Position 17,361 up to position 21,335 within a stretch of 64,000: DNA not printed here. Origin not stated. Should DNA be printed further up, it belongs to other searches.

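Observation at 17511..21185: Candidate KNL1/Spc7 kinetochore scaffold with RVSF and MELT-like repeats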

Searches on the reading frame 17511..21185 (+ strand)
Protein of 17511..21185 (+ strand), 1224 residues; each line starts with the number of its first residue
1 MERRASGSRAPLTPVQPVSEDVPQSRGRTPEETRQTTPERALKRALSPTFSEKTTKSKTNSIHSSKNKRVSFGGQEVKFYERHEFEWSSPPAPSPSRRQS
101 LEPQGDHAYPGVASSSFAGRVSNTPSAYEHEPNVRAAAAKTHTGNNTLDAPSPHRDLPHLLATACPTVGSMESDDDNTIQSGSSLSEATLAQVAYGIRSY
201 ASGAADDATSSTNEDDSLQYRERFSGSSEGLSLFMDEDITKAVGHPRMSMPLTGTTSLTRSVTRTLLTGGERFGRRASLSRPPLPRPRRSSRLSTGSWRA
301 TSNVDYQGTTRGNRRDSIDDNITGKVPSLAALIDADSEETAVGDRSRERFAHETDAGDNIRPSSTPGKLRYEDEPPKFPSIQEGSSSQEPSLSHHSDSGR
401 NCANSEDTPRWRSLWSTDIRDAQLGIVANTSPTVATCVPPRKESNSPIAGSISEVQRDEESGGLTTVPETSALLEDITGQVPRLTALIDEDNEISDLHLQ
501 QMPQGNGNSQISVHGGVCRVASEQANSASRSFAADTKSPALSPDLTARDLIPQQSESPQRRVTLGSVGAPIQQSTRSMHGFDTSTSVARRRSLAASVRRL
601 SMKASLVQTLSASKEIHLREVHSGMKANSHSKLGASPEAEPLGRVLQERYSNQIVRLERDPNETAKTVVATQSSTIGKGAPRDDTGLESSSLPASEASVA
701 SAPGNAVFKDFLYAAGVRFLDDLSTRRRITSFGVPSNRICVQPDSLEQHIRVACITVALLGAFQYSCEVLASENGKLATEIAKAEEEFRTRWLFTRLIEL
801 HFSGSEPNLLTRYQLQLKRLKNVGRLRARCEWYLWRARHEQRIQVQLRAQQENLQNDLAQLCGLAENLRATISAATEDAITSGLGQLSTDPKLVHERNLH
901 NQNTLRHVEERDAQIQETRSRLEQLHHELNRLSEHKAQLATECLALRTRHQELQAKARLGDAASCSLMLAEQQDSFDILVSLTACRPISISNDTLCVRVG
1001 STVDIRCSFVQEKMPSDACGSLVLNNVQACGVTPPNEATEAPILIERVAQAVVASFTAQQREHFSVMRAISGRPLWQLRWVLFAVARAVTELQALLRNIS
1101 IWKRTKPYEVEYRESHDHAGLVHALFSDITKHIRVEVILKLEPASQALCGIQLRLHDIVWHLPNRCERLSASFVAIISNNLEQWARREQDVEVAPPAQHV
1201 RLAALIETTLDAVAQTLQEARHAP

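Call 4: search_protein_families(library=pfam, proteins=[window:17511-21185:+], max_evalue=10)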
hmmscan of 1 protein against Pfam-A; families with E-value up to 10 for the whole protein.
window:17511-21185:+ (1224 aa): 8 families
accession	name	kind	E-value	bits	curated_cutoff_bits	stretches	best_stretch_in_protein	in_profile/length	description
PF08317.16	Spc7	-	8.8e-17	61.5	34.5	1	709-873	9-171/196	Spc7 kinetochore protein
PF18210.6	Knl1_RWD_C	-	1.8e-05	25.4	27.8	1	932-1069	2-139/151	Knl1 RWD C-terminal domain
PF24423.1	OVT1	-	0.053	14.4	30.9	1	902-954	11-63/100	Major antigen, helical domain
PF02185.22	HR1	-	0.23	11.9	33.1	1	906-938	33-65/67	Hr1 repeat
PF06156.18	YabA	-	1.2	10.3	30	1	902-955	4-57/103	Initiation control protein YabA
PF24319.2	DUF7491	-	1.8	9.3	30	1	912-958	27-73/90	Coiled-coil region of unknown function (DUF7491)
PF10473.14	CENP-F_leu_zip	-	2.2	8.8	34.5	1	901-954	47-100/140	Leucine-rich repeats of kinetochore protein Cenp-F/LEK1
PF23404.1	FAZ1_C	-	7.3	7.2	27.6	1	770-787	14-31/35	FAZ1, C-terminal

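Call 5: search_solved_structures(query=window:17511-21185:+, max_evalue=10)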
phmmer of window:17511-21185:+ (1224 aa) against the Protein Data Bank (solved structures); distinct sequences matched with E-value up to 10: 1.
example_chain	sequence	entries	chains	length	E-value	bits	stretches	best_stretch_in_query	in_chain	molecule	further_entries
9s4q_Kl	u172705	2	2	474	8.7e-05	24.3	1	707-1009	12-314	Outer kinetochore KNL1 complex subunit SPC105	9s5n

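Call 6: find_homologous_proteins(query=window:17511-21185:+, max_evalue=0.001)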
Query window:17511-21185:+ (1224 aa): 4 proteins with E <= 0.001 among 8000 candidates.
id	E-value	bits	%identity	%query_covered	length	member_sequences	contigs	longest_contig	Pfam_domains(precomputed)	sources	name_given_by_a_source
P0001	0.0e+0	2681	99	100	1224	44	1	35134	PF08317.17,PF18210.7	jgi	jgi:hypothetical protein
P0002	2.4e-235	803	39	99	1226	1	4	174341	PF08317.17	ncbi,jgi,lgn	jgi:hypothetical protein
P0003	1.2e-229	784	39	99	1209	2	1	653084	PF08317.17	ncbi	ncbi:hypothetical protein F1559_003769, partial [Cyanidiococcus yangmingshanensis]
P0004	3.3e-71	259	32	38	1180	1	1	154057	PF08317.17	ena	-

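Call 11: list_cluster_members(proteins=[P0001, P0002, P0003, P0004])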
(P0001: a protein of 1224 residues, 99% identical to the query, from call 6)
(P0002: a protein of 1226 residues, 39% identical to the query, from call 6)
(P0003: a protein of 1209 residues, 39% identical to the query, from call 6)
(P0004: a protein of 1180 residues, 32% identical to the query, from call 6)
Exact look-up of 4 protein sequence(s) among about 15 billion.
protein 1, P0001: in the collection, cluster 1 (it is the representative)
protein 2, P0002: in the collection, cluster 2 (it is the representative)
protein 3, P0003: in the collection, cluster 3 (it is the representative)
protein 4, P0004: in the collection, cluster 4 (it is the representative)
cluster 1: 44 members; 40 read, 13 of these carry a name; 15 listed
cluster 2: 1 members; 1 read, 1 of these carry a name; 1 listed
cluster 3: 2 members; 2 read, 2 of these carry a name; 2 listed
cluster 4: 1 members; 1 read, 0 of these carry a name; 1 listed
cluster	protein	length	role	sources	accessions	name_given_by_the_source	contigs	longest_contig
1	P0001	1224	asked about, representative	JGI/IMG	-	hypothetical protein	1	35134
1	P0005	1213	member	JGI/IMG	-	hypothetical protein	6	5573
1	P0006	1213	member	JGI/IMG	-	hypothetical protein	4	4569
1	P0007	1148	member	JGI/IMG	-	hypothetical protein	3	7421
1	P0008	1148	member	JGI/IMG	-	hypothetical protein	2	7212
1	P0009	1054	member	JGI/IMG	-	hypothetical protein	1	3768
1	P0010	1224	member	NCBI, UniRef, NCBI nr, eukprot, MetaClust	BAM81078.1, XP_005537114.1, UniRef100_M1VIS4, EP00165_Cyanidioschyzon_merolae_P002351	hypothetical protein CYME_CMM239C [Cyanidioschyzon merolae strain 10D] | Spc7 kinetochore protein domain-containing protein n=1 Tax=Cyanidioschyzon merolae ... | XP_005537114.1 hypothetical protein CYME_CMM239C [Cyanidioschyzon merolae strain 10D]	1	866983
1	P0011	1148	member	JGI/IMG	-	hypothetical protein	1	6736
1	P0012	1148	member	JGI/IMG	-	hypothetical protein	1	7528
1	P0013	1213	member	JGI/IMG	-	hypothetical protein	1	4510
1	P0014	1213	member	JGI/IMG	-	hypothetical protein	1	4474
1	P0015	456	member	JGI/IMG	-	hypothetical protein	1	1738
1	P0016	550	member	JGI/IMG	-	hypothetical protein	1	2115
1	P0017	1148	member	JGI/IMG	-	-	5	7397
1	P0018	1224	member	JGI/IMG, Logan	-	-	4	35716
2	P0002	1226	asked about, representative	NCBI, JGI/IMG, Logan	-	hypothetical protein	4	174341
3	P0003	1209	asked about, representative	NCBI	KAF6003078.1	hypothetical protein F1559_003769, partial [Cyanidiococcus yangmingshanensis]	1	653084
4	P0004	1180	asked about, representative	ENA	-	-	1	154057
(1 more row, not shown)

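Call 63: find_encoding_contigs(protein=P0001, flank=6000, max_places=4)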
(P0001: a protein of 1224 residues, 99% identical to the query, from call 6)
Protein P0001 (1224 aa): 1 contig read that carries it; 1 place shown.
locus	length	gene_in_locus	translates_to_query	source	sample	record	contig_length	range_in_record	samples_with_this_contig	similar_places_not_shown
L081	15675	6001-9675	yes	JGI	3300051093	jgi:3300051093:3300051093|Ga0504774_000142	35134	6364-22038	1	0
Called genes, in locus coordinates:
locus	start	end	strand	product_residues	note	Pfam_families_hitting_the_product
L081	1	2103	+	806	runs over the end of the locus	PF12678:zf-rbx1 (weak), PF13639:zf-RING_2, PF13923:zf-C3HC4_2 (weak), PF17123:zf-RING_11 (weak)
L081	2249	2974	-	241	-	-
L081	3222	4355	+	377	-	PF00022:Actin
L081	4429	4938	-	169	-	-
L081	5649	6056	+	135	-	-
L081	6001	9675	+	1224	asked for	PF08317:Spc7, PF18210:Knl1_RWD_C (weak)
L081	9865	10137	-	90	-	PF03297:Ribosomal_S25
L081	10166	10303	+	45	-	-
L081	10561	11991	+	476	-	PF02270:TFIIF_beta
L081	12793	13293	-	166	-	-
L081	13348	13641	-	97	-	-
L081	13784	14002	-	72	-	-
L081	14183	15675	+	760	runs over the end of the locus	-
